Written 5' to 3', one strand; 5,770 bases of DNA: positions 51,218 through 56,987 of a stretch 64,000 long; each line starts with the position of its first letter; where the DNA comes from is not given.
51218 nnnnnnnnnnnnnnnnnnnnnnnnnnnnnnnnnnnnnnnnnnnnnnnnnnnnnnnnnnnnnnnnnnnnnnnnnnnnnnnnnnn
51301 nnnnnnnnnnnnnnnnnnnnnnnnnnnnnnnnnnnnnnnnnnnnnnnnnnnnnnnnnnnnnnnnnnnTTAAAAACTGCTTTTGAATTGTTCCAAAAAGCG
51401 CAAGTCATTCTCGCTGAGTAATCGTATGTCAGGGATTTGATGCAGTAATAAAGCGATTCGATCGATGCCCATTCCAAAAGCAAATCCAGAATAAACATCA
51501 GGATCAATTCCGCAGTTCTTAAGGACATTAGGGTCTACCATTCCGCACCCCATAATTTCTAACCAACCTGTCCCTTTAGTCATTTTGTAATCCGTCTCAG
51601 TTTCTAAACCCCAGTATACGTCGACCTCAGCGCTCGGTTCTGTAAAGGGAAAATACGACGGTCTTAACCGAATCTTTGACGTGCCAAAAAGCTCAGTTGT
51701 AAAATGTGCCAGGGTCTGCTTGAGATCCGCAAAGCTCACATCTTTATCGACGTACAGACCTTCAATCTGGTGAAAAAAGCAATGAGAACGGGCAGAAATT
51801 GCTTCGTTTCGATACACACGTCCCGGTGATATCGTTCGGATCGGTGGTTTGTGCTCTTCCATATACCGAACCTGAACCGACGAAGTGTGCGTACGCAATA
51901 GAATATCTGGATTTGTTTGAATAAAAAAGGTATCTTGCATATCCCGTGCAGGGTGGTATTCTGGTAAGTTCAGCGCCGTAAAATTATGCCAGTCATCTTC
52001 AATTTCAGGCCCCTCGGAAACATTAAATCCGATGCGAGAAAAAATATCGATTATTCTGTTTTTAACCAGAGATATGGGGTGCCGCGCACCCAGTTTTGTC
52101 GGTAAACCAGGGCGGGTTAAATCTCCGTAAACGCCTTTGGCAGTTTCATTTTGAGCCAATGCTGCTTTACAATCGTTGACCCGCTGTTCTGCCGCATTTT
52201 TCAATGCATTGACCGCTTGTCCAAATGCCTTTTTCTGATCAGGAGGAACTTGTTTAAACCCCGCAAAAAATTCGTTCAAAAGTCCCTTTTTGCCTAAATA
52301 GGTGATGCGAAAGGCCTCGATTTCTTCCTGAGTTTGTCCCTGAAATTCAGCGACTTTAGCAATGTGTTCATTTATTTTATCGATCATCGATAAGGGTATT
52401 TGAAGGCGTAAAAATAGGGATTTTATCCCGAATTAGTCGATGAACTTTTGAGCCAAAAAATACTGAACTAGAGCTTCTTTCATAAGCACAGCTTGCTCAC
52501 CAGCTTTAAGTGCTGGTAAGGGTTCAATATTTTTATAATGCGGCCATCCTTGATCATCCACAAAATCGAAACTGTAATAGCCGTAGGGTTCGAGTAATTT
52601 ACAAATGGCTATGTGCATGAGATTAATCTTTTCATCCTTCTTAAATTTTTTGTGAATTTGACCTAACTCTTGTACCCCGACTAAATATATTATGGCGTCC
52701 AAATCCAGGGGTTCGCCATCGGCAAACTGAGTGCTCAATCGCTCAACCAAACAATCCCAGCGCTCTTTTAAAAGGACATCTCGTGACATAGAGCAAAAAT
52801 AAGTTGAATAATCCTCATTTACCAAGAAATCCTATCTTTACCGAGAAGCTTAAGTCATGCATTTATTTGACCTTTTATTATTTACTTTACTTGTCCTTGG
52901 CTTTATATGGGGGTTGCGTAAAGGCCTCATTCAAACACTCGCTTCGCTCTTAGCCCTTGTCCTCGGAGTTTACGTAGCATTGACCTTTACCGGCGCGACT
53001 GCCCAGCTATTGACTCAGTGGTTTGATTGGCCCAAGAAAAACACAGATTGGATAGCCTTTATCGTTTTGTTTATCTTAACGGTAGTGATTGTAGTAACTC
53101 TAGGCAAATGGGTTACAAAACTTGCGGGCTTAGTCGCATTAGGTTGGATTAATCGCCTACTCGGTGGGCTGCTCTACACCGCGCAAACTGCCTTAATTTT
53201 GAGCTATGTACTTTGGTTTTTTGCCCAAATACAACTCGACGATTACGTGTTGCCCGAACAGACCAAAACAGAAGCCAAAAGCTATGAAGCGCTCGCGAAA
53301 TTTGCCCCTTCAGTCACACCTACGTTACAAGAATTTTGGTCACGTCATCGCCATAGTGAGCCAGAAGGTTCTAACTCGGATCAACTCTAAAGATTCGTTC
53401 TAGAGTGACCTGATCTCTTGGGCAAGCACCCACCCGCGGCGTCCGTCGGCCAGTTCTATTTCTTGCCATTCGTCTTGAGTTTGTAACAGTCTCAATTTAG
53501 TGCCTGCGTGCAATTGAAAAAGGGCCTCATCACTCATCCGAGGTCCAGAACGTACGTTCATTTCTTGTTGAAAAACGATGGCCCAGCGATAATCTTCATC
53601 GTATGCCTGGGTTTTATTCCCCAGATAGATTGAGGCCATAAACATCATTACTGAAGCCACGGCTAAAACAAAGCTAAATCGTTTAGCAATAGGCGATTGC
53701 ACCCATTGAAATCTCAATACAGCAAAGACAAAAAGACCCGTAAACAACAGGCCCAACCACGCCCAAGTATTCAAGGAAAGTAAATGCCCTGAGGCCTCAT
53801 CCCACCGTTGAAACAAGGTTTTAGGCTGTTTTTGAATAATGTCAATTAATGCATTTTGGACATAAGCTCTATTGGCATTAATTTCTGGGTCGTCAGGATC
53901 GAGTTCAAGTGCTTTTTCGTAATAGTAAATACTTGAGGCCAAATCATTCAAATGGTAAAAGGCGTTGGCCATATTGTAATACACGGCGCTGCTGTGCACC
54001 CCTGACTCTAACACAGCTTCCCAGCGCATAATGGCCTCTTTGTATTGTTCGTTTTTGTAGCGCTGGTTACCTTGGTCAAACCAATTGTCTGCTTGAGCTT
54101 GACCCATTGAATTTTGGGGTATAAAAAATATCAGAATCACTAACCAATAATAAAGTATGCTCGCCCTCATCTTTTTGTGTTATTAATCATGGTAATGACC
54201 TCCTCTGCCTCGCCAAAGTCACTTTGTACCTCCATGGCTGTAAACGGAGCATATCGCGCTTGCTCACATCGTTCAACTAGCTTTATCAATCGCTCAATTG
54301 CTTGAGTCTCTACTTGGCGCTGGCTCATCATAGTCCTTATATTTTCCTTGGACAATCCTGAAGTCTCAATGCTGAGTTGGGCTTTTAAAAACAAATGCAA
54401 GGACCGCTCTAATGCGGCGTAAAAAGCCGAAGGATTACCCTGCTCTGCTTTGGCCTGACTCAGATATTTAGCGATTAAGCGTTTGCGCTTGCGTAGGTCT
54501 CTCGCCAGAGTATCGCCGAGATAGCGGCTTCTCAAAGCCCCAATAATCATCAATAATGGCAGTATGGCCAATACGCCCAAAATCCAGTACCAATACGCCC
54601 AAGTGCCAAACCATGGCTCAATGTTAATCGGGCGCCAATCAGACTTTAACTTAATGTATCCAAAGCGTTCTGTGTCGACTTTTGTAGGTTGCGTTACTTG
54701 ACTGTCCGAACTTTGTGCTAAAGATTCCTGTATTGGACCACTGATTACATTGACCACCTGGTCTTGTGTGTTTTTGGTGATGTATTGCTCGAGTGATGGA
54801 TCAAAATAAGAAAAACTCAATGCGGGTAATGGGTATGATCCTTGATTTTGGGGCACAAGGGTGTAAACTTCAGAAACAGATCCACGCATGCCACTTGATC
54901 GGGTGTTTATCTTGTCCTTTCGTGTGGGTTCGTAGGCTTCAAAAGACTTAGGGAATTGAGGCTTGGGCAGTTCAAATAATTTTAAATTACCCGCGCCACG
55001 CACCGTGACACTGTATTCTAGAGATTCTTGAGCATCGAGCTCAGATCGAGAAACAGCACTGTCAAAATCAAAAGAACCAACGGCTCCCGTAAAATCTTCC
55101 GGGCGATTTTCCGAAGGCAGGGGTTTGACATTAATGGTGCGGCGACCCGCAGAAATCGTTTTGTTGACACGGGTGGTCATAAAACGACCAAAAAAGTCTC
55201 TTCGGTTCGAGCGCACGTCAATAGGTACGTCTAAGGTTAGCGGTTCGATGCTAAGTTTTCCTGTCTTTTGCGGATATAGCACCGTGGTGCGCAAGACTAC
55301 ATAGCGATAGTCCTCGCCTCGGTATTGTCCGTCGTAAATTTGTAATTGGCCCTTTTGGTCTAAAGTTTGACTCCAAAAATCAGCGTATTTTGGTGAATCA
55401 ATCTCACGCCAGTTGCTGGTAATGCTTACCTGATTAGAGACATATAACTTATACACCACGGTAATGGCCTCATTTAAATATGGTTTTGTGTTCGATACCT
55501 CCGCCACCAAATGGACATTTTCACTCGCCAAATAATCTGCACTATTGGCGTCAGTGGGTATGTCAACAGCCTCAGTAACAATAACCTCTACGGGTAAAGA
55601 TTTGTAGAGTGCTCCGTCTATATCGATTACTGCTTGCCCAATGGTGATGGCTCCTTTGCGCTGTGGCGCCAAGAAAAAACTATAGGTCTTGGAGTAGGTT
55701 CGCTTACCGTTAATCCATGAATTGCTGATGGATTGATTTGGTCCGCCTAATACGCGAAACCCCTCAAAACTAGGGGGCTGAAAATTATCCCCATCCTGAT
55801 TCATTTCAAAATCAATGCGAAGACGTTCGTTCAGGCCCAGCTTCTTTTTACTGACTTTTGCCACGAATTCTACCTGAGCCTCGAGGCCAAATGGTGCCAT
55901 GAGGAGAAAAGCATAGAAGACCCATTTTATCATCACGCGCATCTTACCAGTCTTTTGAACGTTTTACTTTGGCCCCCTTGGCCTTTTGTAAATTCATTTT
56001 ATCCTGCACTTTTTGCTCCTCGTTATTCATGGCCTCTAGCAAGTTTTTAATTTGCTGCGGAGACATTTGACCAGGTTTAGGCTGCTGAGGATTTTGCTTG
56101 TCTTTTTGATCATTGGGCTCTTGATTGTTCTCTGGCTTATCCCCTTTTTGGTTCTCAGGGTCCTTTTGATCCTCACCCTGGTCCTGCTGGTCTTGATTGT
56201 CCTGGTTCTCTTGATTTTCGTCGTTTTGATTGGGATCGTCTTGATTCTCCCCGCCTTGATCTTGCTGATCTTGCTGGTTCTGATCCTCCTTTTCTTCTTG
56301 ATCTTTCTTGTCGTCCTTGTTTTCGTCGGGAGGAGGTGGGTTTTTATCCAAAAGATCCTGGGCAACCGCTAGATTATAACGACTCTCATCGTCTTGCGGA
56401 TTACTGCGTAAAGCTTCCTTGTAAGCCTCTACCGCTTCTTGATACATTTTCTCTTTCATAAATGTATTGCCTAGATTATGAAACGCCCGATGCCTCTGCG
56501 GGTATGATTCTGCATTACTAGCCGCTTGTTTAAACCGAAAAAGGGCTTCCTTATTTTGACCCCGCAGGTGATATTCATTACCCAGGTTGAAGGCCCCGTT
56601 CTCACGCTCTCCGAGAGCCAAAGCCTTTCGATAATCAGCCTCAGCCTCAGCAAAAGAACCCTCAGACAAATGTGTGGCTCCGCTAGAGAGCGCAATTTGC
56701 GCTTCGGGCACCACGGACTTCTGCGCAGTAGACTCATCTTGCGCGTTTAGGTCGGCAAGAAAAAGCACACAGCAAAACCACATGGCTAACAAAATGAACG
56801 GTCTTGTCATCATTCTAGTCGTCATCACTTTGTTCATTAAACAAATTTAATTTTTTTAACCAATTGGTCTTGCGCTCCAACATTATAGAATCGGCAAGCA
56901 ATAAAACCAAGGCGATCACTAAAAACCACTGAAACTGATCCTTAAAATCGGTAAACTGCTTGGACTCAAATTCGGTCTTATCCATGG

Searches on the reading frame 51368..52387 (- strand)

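Call 9: search_protein_families(library=pfam, proteins=[window:51368-52387:-], max_evalue=0.001)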
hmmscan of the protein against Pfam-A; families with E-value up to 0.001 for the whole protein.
window:51368-52387:- (339 aa): 2 families
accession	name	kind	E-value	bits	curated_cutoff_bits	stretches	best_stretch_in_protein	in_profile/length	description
PF01409.25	tRNA-synt_2d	-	2.9e-97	325.4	19.8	1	89-335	3-246/246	tRNA synthetases class II core domain (F)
PF02912.23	Phe_tRNA-synt_N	-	2.7e-20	72.5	22.3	1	19-84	2-67/69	Aminoacyl tRNA synthetase class II, N-terminal domain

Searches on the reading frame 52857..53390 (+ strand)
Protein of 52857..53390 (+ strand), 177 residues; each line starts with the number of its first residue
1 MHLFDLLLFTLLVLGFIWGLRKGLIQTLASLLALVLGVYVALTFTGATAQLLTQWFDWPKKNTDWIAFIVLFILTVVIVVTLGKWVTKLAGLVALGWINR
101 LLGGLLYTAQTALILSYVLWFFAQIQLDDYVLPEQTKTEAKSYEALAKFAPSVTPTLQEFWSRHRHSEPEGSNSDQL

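Call 9: search_protein_families(library=pfam, proteins=[window:52857-53390:+], max_evalue=0.001)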
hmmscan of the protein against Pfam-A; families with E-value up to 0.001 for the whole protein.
window:52857-53390:+ (177 aa): 1 family
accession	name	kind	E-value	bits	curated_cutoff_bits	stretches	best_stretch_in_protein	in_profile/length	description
PF02674.22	Colicin_V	-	1e-24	87.6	29.3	1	4-149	1-142/144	Colicin V production protein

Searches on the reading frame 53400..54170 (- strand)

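Call 9: search_protein_families(library=pfam, proteins=[window:53400-54170:-], max_evalue=0.001)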
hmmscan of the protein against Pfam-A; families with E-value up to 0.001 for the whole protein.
window:53400-54170:- (256 aa): 12 families
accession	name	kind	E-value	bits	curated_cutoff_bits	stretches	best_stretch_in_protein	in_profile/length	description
PF08239.17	SH3_3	-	2.2e-10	41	27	1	205-252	4-52/54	Bacterial SH3 domain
PF07719.23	TPR_2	-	2.4e-10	40.2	27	1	62-94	2-34/34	Tetratricopeptide repeat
PF00515.34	TPR_1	-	3.3e-10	39.8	27.8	1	63-94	3-34/34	Tetratricopeptide repeat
PF13432.12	TPR_16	-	8.8e-09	36.1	32.7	1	31-95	1-65/65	Tetratricopeptide repeat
PF13414.12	TPR_11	-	1.6e-08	34.5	26.8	1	69-105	2-38/42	TPR repeat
PF06347.19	SH3_4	-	8e-07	29.2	24.1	1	202-253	3-54/56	Bacterial SH3 domain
PF13431.12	TPR_17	-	6.1e-06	26.5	24.4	1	83-106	1-24/34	Tetratricopeptide repeat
PF13181.12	TPR_8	-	1.4e-05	25.3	25.7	1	63-94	3-34/34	Tetratricopeptide repeat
PF13424.12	TPR_12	-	6.3e-05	23.5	30.1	1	34-91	10-75/77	Tetratricopeptide repeat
PF18348.7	SH3_16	-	9.8e-05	22.5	25.8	1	207-251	2-47/49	Bacterial dipeptidyl-peptidase Sh3 domain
PF13428.12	TPR_14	-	0.0001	23.1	23.5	0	63-102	3-42/44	Tetratricopeptide repeat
PF14559.12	TPR_19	-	0.00027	21.6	25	0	39-99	3-63/68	Tetratricopeptide repeat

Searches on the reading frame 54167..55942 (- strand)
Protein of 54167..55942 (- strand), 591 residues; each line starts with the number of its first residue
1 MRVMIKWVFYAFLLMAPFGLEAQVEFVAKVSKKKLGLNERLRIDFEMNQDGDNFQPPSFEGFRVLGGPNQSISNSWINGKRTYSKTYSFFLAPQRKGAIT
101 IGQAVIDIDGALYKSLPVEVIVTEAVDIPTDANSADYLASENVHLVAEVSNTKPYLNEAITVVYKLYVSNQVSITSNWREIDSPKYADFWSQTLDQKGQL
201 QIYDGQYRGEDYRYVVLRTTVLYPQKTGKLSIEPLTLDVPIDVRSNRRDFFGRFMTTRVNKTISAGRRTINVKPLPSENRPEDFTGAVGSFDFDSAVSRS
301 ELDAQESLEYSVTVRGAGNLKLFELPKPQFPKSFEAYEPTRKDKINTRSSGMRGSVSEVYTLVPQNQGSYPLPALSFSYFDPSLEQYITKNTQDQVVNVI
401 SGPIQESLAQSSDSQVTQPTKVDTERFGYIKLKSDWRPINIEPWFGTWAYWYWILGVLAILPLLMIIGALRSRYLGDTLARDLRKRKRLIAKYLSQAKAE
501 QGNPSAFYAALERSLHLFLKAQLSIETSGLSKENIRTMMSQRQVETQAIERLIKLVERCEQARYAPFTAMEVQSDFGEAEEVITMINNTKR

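Call 9: search_protein_families(library=pfam, proteins=[window:54167-55942:-], max_evalue=0.001)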
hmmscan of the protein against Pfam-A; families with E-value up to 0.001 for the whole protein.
window:54167-55942:- (591 aa): 1 family
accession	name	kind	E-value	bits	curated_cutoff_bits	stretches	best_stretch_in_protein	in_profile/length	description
PF13584.12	BatD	-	2.6e-39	134.2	24.1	2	28-122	1-92/92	BatD DUF11 like domain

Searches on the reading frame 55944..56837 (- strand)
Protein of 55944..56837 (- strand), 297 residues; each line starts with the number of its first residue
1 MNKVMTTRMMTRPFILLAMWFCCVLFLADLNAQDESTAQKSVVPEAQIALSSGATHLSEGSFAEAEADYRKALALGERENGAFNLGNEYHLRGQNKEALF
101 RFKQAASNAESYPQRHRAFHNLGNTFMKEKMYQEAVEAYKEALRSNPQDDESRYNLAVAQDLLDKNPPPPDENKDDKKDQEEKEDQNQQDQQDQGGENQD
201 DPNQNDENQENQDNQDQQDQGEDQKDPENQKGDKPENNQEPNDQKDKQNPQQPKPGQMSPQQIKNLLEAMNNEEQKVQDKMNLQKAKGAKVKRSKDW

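Call 90: search_protein_families(library=pfam, proteins=[window:55944-56837:-], max_evalue=0.00001)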
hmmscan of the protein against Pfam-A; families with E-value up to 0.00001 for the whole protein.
window:55944-56837:- (297 aa): 11 families
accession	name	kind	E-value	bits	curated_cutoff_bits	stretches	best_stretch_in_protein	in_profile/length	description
PF00515.34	TPR_1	-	2.8e-16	59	27.8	1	117-149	2-34/34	Tetratricopeptide repeat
PF07719.23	TPR_2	-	7.2e-14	51.1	27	1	117-149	2-34/34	Tetratricopeptide repeat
PF13414.12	TPR_11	-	1.3e-12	47.6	26.8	1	123-160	1-38/42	TPR repeat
PF13181.12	TPR_8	-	9.3e-11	41.5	25.7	1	117-149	2-34/34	Tetratricopeptide repeat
PF13424.12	TPR_12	-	6.1e-09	36.4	30.1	0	47-110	4-76/77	Tetratricopeptide repeat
PF13432.12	TPR_16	-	4.8e-08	33.7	32.7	0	122-160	3-41/65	Tetratricopeptide repeat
PF13431.12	TPR_17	-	1e-07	32.1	24.4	0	138-164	1-27/34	Tetratricopeptide repeat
PF13428.12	TPR_14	-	1.7e-07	31.7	23.5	0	118-158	3-43/44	Tetratricopeptide repeat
PF13176.12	TPR_7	-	6.7e-07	29.4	27.9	0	118-150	1-35/36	Tetratricopeptide repeat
PF13374.12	TPR_10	-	2.5e-06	27.7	27.5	0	53-81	9-37/42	Tetratricopeptide repeat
PF14559.12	TPR_19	-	2.8e-06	28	25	0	127-160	2-35/68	Tetratricopeptide repeat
